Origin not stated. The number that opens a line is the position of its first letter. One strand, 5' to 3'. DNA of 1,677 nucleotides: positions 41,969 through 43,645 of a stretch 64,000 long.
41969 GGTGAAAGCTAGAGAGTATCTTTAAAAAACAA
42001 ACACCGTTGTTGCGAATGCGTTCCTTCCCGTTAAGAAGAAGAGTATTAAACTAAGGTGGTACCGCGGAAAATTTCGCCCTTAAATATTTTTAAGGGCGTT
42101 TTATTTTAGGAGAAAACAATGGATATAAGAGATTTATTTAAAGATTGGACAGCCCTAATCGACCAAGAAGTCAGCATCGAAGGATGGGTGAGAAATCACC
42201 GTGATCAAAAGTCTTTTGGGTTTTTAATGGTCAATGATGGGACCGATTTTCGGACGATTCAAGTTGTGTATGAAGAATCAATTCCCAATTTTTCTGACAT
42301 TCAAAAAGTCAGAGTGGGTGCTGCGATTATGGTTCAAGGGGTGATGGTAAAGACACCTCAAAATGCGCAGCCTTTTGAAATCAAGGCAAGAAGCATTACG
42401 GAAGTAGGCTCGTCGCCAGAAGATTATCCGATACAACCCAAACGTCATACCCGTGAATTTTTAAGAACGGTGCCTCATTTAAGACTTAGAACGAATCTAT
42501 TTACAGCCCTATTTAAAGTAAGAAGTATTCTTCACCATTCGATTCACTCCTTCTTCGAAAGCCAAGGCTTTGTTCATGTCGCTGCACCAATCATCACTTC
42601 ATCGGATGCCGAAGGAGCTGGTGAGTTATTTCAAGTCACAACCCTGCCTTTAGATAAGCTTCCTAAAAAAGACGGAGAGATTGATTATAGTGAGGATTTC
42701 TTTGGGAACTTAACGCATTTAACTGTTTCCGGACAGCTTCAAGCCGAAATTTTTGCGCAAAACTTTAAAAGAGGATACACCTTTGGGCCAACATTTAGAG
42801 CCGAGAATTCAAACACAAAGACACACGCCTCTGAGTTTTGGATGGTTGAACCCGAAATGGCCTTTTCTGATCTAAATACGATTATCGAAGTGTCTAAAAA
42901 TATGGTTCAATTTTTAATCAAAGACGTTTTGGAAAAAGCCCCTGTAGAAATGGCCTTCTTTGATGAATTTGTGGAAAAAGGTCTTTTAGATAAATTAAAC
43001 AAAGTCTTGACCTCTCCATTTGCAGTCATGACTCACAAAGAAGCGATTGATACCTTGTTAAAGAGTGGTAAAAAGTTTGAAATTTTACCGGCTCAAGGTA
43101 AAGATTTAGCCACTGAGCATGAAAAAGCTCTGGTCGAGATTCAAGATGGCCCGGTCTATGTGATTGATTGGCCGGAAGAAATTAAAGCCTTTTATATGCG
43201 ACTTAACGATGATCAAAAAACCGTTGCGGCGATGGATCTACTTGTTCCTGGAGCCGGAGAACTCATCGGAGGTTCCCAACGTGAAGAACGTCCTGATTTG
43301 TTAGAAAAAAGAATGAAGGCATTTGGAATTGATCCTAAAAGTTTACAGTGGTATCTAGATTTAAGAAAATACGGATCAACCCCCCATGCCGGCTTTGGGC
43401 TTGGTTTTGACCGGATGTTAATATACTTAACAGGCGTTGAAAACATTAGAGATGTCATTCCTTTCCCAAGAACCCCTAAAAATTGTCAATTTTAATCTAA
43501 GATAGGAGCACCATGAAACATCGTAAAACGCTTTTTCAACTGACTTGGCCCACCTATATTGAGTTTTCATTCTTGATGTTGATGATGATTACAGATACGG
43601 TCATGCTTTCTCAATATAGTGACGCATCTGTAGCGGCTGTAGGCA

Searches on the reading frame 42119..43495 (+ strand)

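Call 74: search_protein_families(library=ncbifam, proteins=[window:42119-43495:+], max_evalue=1e-10)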
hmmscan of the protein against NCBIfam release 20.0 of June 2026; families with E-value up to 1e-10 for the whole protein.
window:42119-43495:+ (458 aa): 16 families
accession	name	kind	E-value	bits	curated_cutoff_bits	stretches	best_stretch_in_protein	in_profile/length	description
NF003037.0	PRK03932.1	equivalog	3.7e-180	599.7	414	1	11-458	12-451/451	asparagine--tRNA ligase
TIGR00457.1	asnS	equivalog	3.1e-169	563.6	342.6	1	3-458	4-455/455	asparagine--tRNA ligase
NF003483.0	PRK05159.1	equivalog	1.8e-75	254.5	353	2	193-452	179-432/438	aspartate--tRNA(Asn) ligase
TIGR00458.1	aspS_nondisc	equivalog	1.4e-69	235.1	368.4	1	16-454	13-424/428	aspartate--tRNA(Asn) ligase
NF005052.0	PRK06462.1-1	equivalog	1.1e-40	139.8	368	1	112-452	30-346/353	asparagine synthetase A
TIGR00459.1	aspS_bact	equivalog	9.8e-38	129.8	373.85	2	14-272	15-262/586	aspartate--tRNA ligase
NF001750.0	PRK00476.1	equivalog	3.7e-36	124.6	443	2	13-169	16-181/590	aspartate--tRNA ligase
NF005054.0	PRK06462.1-4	equivalog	5.3e-32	111.1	309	1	123-454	16-313/318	asparagine synthetase A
NF001756.1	PRK00484.1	subfamily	6.7e-30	104.2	468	1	216-451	237-484/488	lysine--tRNA ligase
TIGR00499.1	lysS_bact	equivalog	3.8e-24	85.2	427.6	1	15-451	53-491/496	lysine--tRNA ligase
NF005055.0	PRK06462.1-5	equivalog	9.7e-18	64.3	389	1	203-452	91-334/341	asparagine synthetase A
NF005053.0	PRK06462.1-3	equivalog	9.6e-17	61.4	322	1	199-447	19-262/274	asparagine synthetase A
NF002821.0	PRK02983.1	equivalog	2.2e-15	55.8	742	0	217-451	847-1097/1102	bifunctional lysylphosphatidylglycerol synthetase/lysine--tRNA ligase LysX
NF009460.0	PRK12820.1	equivalog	2.8e-12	45.6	1379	0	370-452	506-591/723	bifunctional aspartyl-tRNA synthetase/aspartyl/glutamyl-tRNA amidotransferase subunit C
NF009101.0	PRK12445.1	subfamily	6.2e-12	44.8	1026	0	412-451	461-500/505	lysine--tRNA ligase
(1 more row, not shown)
